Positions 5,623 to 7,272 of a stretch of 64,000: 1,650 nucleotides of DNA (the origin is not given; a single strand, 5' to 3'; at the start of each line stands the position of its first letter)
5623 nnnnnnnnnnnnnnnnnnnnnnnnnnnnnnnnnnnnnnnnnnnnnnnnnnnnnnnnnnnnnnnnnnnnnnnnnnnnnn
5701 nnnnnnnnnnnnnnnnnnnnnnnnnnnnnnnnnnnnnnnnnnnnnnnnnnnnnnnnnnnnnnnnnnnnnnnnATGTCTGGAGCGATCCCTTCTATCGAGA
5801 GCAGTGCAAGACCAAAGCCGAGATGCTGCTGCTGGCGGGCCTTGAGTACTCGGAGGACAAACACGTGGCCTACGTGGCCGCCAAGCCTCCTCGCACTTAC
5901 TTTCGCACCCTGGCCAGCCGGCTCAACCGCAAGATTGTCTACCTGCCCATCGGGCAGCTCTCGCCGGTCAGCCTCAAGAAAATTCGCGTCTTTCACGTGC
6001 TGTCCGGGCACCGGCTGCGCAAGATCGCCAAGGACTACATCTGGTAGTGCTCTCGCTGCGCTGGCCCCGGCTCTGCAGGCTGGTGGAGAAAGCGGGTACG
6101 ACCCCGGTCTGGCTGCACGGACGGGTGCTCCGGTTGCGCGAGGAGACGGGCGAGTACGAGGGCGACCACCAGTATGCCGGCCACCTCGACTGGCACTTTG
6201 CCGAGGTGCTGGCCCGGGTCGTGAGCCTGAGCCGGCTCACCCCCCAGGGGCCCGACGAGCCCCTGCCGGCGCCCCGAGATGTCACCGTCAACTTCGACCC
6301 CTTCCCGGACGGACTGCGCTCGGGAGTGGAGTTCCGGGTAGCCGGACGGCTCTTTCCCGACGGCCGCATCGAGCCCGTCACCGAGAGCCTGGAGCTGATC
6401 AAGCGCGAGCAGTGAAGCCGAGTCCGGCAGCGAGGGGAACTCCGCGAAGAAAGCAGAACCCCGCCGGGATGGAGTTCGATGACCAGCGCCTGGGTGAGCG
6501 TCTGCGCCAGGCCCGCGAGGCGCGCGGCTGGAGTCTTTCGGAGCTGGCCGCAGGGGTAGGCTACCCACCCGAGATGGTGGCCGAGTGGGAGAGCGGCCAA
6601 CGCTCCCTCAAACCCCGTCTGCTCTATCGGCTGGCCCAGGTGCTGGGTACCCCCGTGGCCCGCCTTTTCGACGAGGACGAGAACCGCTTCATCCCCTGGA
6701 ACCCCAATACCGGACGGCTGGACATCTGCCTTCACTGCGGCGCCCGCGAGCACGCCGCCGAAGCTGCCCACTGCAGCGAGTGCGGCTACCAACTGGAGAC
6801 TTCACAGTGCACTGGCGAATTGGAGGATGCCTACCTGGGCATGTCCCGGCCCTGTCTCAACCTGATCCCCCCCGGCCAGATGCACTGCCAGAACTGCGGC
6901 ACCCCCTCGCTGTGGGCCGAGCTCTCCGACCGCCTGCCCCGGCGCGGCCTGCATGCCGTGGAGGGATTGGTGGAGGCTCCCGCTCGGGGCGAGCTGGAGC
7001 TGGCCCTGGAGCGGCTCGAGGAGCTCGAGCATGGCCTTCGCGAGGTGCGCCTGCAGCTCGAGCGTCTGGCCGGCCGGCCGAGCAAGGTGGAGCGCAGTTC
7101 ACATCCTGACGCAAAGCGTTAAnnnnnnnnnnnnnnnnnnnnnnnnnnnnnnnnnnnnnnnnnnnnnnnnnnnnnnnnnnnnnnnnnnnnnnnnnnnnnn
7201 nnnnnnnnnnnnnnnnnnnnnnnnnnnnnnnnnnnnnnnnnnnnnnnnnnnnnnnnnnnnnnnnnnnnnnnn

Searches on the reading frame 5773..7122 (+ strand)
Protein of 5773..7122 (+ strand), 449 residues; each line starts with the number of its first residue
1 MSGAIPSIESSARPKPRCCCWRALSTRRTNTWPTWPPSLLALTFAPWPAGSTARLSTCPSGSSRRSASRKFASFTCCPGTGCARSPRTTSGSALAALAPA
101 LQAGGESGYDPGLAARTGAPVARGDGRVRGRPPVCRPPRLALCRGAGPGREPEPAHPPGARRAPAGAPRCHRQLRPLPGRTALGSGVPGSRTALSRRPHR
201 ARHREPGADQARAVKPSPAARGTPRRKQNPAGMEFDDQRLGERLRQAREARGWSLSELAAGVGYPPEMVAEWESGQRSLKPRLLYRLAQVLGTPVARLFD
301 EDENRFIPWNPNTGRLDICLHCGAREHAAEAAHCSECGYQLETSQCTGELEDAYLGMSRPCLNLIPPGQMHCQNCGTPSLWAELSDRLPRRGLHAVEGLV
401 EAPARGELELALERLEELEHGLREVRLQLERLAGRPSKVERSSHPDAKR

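Call 61: search_protein_families(library=pfam, proteins=[window:5773-7122:+], max_evalue=0.001)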
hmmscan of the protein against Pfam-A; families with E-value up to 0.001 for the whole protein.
window:5773-7122:+ (449 aa): 3 families
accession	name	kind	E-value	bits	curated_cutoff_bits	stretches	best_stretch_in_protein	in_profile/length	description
PF01381.28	HTH_3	-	2.2e-13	50.4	23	1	244-296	1-53/55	Helix-turn-helix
PF13560.12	HTH_31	-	9.2e-12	45.5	27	1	239-296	1-59/64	Helix-turn-helix domain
PF12844.13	HTH_19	-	1.4e-05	25.3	30.2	1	241-294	1-54/64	Helix-turn-helix domain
